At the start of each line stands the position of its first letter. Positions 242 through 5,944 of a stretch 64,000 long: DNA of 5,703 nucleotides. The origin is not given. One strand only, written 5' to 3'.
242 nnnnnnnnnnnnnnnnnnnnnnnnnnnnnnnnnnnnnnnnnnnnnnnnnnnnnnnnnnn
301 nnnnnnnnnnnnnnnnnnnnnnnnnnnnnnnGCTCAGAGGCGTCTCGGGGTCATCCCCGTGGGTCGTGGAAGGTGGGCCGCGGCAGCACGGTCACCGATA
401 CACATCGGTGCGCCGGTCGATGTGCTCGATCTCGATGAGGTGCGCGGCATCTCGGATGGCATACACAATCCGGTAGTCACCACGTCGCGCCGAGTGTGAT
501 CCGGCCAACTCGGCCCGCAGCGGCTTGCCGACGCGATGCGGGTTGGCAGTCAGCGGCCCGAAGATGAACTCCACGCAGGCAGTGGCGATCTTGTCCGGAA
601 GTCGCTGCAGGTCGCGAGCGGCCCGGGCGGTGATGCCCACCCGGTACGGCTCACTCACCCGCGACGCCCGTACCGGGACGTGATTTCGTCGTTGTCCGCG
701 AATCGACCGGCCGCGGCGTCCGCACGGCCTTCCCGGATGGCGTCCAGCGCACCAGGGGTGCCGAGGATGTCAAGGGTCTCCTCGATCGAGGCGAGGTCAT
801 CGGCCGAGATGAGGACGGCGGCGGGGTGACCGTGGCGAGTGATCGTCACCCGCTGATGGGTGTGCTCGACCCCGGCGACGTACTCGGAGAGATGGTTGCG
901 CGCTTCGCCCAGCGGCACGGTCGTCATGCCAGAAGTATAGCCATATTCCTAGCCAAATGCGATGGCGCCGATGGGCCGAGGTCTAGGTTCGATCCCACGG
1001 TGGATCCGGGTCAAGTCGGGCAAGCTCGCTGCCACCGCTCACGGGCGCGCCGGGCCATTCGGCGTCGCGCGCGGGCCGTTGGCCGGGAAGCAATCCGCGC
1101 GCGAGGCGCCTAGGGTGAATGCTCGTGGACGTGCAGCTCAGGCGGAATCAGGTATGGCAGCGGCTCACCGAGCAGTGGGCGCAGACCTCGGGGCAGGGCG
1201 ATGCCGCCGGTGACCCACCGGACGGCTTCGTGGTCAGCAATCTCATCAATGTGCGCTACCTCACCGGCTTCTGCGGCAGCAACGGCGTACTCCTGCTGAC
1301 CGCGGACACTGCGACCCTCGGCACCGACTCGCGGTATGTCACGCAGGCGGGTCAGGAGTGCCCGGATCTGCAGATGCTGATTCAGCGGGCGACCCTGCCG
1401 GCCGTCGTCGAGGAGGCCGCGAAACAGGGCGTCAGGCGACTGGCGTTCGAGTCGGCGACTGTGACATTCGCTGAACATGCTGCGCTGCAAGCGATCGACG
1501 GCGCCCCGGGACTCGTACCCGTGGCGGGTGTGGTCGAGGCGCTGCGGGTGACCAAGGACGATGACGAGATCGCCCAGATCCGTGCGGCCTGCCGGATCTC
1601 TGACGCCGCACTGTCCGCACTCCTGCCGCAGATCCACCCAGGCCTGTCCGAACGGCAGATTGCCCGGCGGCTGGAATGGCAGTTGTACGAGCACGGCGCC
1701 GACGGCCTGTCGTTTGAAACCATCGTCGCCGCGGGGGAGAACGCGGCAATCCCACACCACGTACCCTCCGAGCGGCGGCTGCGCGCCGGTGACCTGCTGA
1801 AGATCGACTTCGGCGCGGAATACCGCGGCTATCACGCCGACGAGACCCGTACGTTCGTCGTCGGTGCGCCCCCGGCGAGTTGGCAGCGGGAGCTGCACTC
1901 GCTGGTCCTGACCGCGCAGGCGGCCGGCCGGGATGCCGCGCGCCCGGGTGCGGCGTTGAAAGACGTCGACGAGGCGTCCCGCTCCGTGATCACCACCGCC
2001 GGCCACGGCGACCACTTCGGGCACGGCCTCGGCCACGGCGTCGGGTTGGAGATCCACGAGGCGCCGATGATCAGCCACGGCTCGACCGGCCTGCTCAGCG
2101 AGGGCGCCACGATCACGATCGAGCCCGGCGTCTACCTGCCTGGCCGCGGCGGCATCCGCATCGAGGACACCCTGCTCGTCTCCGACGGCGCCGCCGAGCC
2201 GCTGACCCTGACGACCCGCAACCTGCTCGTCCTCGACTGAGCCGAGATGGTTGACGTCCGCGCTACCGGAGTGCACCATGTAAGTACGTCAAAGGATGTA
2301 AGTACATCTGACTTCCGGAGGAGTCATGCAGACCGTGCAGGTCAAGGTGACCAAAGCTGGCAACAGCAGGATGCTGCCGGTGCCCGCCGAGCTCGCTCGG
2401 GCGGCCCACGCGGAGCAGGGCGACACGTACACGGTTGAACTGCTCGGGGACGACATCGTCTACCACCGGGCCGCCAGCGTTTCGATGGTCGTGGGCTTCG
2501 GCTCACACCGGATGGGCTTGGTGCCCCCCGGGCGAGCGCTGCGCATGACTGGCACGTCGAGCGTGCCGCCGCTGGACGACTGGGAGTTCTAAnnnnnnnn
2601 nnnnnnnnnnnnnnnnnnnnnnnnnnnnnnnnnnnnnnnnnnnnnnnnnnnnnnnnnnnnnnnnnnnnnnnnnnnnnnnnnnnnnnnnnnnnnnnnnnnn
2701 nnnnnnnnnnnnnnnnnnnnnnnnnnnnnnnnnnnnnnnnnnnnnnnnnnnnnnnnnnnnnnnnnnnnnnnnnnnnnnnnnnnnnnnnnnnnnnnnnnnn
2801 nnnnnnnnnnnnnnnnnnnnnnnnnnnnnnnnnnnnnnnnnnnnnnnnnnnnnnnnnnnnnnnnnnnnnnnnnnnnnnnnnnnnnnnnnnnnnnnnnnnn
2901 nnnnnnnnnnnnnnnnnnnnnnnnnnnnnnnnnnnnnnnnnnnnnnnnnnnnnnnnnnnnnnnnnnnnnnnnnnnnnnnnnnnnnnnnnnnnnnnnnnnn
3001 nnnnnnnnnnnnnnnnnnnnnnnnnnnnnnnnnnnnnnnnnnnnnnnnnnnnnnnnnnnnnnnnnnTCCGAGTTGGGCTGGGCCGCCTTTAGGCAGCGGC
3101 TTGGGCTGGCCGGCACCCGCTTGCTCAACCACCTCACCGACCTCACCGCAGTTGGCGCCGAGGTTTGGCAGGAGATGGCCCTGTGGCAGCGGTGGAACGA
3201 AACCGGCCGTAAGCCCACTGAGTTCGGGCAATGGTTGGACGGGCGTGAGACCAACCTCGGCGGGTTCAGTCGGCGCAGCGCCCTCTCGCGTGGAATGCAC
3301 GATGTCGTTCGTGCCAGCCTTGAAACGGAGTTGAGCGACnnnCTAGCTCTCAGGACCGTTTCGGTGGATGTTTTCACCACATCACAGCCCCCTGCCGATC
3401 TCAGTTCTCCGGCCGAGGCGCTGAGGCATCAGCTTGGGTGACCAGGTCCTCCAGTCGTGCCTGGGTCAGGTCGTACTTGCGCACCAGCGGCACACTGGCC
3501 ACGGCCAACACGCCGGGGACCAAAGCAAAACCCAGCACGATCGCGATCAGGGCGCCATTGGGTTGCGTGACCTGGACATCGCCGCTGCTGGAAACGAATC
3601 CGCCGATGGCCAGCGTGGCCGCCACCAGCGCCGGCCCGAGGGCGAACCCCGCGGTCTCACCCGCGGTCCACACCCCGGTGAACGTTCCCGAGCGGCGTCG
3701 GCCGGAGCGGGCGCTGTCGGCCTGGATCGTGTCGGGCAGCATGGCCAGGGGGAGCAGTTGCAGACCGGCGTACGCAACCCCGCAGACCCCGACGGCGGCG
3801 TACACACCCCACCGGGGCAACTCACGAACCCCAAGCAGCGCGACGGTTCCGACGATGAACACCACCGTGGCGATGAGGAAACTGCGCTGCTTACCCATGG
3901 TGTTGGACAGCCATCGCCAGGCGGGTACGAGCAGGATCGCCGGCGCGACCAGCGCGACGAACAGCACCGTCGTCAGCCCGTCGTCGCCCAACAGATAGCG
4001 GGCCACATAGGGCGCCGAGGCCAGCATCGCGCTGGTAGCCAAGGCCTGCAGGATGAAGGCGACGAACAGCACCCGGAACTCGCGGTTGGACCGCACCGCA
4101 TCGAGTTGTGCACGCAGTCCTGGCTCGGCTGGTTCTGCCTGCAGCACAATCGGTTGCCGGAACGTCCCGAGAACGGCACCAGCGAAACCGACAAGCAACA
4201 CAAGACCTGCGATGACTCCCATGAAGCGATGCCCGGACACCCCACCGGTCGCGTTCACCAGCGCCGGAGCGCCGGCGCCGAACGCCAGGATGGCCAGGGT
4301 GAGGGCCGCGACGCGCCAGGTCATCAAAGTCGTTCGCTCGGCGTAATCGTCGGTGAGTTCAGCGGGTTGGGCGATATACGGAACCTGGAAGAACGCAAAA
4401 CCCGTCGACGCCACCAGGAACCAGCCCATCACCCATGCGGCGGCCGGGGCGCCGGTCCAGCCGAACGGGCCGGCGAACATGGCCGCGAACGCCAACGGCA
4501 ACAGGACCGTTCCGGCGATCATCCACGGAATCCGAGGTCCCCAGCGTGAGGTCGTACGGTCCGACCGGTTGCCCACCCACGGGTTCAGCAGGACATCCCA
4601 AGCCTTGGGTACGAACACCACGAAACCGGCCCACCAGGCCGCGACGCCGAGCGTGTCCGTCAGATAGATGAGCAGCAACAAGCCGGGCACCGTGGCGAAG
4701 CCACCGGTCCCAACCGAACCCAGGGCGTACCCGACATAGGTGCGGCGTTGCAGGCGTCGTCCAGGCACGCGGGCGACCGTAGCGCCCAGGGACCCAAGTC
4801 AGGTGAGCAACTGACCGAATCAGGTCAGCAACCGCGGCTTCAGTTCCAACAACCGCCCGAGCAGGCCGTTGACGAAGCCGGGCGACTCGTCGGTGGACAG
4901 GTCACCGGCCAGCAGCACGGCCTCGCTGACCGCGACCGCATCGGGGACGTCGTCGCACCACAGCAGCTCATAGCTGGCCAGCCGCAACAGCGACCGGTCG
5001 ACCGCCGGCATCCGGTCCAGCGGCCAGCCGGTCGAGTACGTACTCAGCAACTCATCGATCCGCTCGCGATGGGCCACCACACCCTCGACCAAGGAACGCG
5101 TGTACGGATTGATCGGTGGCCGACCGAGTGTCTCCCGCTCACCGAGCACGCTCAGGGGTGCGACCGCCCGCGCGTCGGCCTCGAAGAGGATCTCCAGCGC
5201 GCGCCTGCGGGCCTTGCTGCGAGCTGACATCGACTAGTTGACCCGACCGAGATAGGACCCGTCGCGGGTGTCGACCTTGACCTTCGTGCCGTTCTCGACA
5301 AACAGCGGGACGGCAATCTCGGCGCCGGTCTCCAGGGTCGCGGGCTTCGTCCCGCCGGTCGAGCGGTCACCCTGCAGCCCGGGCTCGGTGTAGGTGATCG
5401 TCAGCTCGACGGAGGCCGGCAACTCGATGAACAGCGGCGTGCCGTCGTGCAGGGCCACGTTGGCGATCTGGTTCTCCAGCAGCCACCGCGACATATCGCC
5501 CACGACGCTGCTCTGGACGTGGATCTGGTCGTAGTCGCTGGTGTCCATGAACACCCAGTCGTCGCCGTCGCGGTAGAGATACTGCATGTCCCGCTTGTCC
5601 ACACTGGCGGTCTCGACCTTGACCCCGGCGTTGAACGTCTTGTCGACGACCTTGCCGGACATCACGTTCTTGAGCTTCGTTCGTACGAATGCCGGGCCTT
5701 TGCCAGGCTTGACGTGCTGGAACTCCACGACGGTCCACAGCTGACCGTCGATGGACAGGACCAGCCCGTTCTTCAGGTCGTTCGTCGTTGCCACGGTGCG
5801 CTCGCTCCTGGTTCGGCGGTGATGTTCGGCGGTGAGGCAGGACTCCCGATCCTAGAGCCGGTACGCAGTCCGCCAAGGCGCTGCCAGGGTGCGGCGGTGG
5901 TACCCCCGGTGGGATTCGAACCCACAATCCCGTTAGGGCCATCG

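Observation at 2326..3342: MazE/AbrB-like antitoxin gene paired with a 233-aa uncharacterised partner: candidate atypical TA or defence pair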

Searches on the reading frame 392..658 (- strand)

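Call 4: search_protein_families(library=pfam, proteins=[window:392-658:-], max_evalue=1)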
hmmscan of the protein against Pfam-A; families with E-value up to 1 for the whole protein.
window:392-658:- (88 aa): 1 family
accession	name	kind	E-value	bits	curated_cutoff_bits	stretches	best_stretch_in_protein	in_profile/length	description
PF05016.21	ParE_toxin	-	4.4e-08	34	23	1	9-87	3-89/89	ParE toxin of type II toxin-antitoxin system, parDE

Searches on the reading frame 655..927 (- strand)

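Call 4: search_protein_families(library=pfam, proteins=[window:655-927:-], max_evalue=1)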
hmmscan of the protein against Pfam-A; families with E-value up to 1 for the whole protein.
window:655-927:- (90 aa): 1 family
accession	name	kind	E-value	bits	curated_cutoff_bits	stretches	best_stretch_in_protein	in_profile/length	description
PF02604.26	PhdYeFM_antitox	-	3.6e-21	75.2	29.8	1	1-72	1-72/74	Antitoxin Phd_YefM, type II toxin-antitoxin system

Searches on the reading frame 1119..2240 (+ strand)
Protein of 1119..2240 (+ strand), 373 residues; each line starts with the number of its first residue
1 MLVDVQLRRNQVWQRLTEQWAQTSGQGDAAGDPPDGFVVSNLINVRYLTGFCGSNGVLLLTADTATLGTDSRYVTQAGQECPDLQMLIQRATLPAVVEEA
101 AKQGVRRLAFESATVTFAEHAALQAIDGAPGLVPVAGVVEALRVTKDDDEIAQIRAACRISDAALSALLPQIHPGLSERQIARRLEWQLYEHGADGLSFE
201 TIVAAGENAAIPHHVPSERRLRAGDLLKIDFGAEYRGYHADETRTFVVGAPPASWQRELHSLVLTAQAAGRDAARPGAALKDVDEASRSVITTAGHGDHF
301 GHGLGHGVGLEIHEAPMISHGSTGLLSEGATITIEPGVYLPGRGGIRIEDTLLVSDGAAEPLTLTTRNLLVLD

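Call 88: search_protein_families(library=pfam, proteins=[window:1119-2240:+], max_evalue=0.00001)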
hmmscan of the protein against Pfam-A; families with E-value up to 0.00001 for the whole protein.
window:1119-2240:+ (373 aa): 2 families
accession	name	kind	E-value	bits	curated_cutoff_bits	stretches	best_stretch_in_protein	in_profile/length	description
PF00557.29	Peptidase_M24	-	5.1e-73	245.7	23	1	153-355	2-207/208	Metallopeptidase family M24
PF01321.24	Creatinase_N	-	1.2e-20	74.8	22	1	35-144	15-127/128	Creatinase/Prolidase N-terminal domain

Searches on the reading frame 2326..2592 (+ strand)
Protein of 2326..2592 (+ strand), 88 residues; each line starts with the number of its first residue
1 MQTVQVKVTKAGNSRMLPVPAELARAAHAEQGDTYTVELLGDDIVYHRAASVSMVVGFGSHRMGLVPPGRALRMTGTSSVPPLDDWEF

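Call 4: search_protein_families(library=pfam, proteins=[window:2326-2592:+], max_evalue=1)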
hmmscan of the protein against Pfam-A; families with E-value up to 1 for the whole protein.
window:2326-2592:+ (88 aa): 2 families
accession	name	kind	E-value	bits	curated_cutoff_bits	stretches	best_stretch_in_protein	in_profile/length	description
PF04014.23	MazE_antitoxin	-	0.0097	16.3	24.7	1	8-44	1-38/48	Antidote-toxin recognition MazE, bacterial antitoxin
PF08922.17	DUF1905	-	0.016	15.7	24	1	4-39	45-81/81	Domain of unknown function (DUF1905)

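Call 5: search_protein_families(library=ncbifam, proteins=[window:2326-2592:+], max_evalue=1)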
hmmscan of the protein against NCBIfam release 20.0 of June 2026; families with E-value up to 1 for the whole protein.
window:2326-2592:+ (88 aa): 3 families
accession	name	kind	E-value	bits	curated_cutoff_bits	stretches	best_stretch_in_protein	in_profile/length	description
NF038078.1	NRPS_MxcG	equivalog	0.0083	13.4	2300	1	9-70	1137-1198/1442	myxochelin non-ribosomal peptide synthetase MxcG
TIGR02609.1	doc_partner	hypoth_equivalog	0.011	16.1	55.9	1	7-48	2-43/74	putative addiction module antidote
NF047400.1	MazE_PemI_antitoxin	equivalog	0.2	11.6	50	1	7-38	1-28/68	type II toxin-antitoxin system PemI/MazE family antitoxin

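Call 6: search_protein_families(library=padloc, proteins=[window:2326-2592:+], max_evalue=1)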
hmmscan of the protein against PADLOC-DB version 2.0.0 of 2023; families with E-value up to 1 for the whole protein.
window:2326-2592:+ (88 aa): 0 families

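Call 48: search_solved_structures(query=A5, max_evalue=10)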
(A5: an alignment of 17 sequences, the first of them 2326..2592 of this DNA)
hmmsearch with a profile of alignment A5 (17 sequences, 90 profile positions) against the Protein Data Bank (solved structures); distinct sequences matched with E-value up to 10: 21.
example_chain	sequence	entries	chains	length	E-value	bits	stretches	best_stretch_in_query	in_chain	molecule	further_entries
1ub4_C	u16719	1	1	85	0.00017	24.7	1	10-54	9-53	MazE protein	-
1mvf_D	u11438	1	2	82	0.00018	24.7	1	10-54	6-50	PemI-like protein 1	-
2mrn_A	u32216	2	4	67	0.00025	24.2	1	9-52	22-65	Antitoxin MazE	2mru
7d2n_E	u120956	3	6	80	0.0051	20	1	9-53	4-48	AbrB/MazE/SpoVT family DNA-binding domain-containing protein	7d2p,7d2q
9vyb_A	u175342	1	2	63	0.44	13.8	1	4-53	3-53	Addiction module antidote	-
8xvn_A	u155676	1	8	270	0.6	13.4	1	17-44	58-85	Short-chain dehydrogenases/reductase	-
3ww8_A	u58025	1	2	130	0.63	13.3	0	4-23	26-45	Pizza3 protein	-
6spc_e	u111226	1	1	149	0.67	13.2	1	16-55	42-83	30S ribosomal protein S5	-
9vx7_A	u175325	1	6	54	0.68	13.2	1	7-52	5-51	Addiction module antidote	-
2dlm_A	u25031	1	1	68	0.68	13.2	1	40-80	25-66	Vinexin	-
6spf_e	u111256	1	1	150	0.69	13.2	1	16-55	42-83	30S ribosomal protein S5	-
6spe_e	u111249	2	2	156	0.75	13.1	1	16-55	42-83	30S ribosomal protein S5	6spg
7unr_e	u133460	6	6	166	0.88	12.8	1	16-55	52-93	30S ribosomal protein S5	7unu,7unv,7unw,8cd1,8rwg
9vzc_B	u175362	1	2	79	0.88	12.8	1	7-54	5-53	Addiction module antidote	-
5l6m_A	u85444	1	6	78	1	12.7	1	7-33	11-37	VapB family protein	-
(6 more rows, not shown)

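Call 49: search_protein_families(library=pfam, alignment_id=A5, max_evalue=0.1)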
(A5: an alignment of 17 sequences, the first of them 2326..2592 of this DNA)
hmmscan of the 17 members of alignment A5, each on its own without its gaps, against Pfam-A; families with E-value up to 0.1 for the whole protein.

A. member 1, window:2326-2592:+ (88 aa): 2 families
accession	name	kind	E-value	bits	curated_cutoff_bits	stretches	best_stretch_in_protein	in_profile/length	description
PF04014.23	MazE_antitoxin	-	0.0097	16.3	24.7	1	8-44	1-38/48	Antidote-toxin recognition MazE, bacterial antitoxin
PF08922.17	DUF1905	-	0.016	15.7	24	1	4-39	45-81/81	Domain of unknown function (DUF1905)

B. families by the number of members that match (of 17 scanned): 4 families
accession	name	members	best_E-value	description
PF04014.23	MazE_antitoxin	11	1.7e-08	Antidote-toxin recognition MazE, bacterial antitoxin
PF08922.17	DUF1905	5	0.0084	Domain of unknown function (DUF1905)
PF25117.1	Agd3_C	1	0.027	Agd3 C-terminal domain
PF07504.19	FTP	1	0.077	Fungalysin/Thermolysin Propeptide Motif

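Call 78: search_protein_families(library=phrogs, proteins=[window:2326-2592:+], max_evalue=0.01)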
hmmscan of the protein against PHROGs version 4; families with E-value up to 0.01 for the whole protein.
window:2326-2592:+ (88 aa): 1 family
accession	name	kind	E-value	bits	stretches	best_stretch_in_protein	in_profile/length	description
phrog_4324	-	unknown function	5.6e-05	24.3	1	5-47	3-45/89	-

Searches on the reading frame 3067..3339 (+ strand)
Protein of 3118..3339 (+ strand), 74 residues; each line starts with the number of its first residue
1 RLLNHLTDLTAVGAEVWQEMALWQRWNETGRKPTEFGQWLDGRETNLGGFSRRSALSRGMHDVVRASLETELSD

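Call 37: search_protein_families(library=pfam, proteins=[window:3118-3339:+], max_evalue=10)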
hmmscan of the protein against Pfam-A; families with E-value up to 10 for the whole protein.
seq(74 aa): 0 families

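Call 50: predict_structure(alignment_id=A3)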
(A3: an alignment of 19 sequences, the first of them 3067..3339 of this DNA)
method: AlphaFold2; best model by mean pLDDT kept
length: 91 residues; sequences in the alignment: 19
mean_pLDDT: 86.7   pTM: 0.68
mean pLDDT of the five models: 86.7, 85.0, 84.2, 81.2, 79.0
residues with pLDDT >= 90: 45; 70-90: 46; 50-70: 0; < 50: 0
segments of 3 or more residues with pLDDT < 50: none
pLDDT, mean of each block of 10 residues (from residue 1): 80 77 79 90 93 93 87 91 92 74
secondary structure, 60 per line:
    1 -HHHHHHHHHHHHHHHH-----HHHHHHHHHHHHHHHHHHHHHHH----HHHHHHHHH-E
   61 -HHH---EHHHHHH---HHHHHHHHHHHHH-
elements in order: H2-17 H23-45 H50-58 H69-74 H78-90

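Call 55: fold_search(model_id=the predicted structure, library=pdb)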
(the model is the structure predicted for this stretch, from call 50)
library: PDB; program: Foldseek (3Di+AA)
matches with E <= 10: 15; with E <= 0.001: 0
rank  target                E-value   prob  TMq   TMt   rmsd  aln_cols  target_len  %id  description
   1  9r35_C                1.9e+00  0.66  0.62  0.41   5.7        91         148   10  Crystal structure of the Pseudomonas putida Xre-RES toxin-antitoxin complex bound to promoter DNA (released 2025-08-20)
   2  6fkg_C                1.9e+00  0.23  0.44  0.37   7.3       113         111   12  Crystal structure of the M.tuberculosis MbcT-MbcA toxin-antitoxin complex. (released 2019-02-27)
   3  6gw6_B                2.1e+00  0.60  0.58  0.38   4.1        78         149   10  Structure of the Pseudomonas putida RES-Xre toxin-antitoxin complex (released 2018-10-24)
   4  8gug_C                2.4e+00  0.60  0.58  0.44   3.3        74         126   11  Structure of VPA0770 toxin bound to VPA0769 antitoxin in Vibrio parahaemolyticus (released 2023-07-26)
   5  9r35_L                2.7e+00  0.51  0.60  0.40   4.1        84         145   10  Crystal structure of the Pseudomonas putida Xre-RES toxin-antitoxin complex bound to promoter DNA (released 2025-08-20)
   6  8gug_B                3.6e+00  0.38  0.47  0.36   2.9        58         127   16  Structure of VPA0770 toxin bound to VPA0769 antitoxin in Vibrio parahaemolyticus (released 2023-07-26)
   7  1rv3_A                4.1e+00  0.08  0.34  0.09   7.7        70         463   21  E75L MUTANT OF RABBIT CYTOSOLIC SERINE HYDROXYMETHYLTRANSFERASE, COMPLEX WITH GLYCINE (released 2004-06-15)
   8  9r35_R                5.8e+00  0.30  0.61  0.41   4.1        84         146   10  Crystal structure of the Pseudomonas putida Xre-RES toxin-antitoxin complex bound to promoter DNA (released 2025-08-20)
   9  8qnl_B                7.8e+00  0.08  0.41  0.35   6.9        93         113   17  Structure of the toxin-antitoxin NatRT complex from Pseudomonas aeruginosa (released 2024-10-02)
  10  6ext                  8.8e+00  0.05  0.27  0.24  10.7        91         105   14  Crystal structure of the DNA binding domain of fission yeast Sap1 (released 2018-11-28)
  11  9p0q_D                8.8e+00  0.03  0.28  0.12  13.6        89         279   12  Structure of PYCR1 complexed with the allosteric inhibitor 1-benzyl-1H-1,3-benzodiazole-2-sulfonic acid (released 2026-02-04)
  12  3nbi                  9.4e+00  0.08  0.29  0.14   9.3        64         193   14  Crystal structure of human RMI1 N-terminus (released 2010-09-22)
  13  8qnl_A                9.4e+00  0.07  0.41  0.32   7.0        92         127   17  Structure of the toxin-antitoxin NatRT complex from Pseudomonas aeruginosa (released 2024-10-02)
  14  4ndy_I                1.0e+01  0.05  0.35  0.32  13.3        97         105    8  Human MHF1-MHF2 DNA complex (released 2014-01-22)
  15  5jdk                  1.0e+01  0.04  0.26  0.23  10.6        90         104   16  Crystal structure of the DNA binding domain of Sap1 in fission yeast S.pombe (released 2017-02-22)

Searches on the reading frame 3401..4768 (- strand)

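Call 4: search_protein_families(library=pfam, proteins=[window:3401-4768:-], max_evalue=1)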
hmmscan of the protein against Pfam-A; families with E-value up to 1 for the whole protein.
window:3401-4768:- (455 aa): 3 families
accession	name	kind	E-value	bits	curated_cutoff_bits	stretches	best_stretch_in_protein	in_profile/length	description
PF13347.12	MFS_2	-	6.2e-83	279.1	27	1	13-435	1-426/427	MFS/sugar transport protein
PF07690.21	MFS_1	-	5.3e-11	42.5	33.4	1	18-379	5-347/347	Major Facilitator Superfamily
PF24334.1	DUF7502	-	0.35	10.6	27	1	183-230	73-124/281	Family of unknown function (DUF7502)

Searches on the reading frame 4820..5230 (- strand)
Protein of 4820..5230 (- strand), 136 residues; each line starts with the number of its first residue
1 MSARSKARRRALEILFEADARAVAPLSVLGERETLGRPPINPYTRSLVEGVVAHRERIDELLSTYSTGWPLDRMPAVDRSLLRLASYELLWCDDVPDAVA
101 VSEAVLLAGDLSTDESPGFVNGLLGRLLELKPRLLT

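Call 88: search_protein_families(library=pfam, proteins=[window:4820-5230:-], max_evalue=0.00001)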
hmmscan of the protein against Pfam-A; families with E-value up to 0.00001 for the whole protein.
window:4820-5230:- (136 aa): 1 family
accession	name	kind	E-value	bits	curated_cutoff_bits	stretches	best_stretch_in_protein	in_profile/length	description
PF01029.23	NusB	-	3.2e-30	105.7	23.1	1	6-127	2-131/133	NusB family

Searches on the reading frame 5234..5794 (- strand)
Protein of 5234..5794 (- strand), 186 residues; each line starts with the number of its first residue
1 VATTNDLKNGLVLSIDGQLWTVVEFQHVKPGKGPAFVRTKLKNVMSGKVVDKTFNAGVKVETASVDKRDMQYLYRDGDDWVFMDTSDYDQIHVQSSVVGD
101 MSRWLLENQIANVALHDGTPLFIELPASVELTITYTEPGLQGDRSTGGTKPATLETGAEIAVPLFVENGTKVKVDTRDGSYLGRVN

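Call 88: search_protein_families(library=pfam, proteins=[window:5234-5794:-], max_evalue=0.00001)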
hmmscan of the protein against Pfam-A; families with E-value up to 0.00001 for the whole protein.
window:5234-5794:- (186 aa): 3 families
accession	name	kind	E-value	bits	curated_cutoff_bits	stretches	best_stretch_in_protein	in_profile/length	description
PF08207.18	EFP_N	-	6.6e-28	96.9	23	1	3-60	1-58/58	Elongation factor P (EF-P) KOW-like domain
PF09285.17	Elong-fact-P_C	-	4.2e-27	94.1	25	1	129-184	1-56/56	Elongation factor P, C-terminal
PF01132.26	EFP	-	2.8e-22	78.8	27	1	68-121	1-54/54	Elongation factor P (EF-P) OB domain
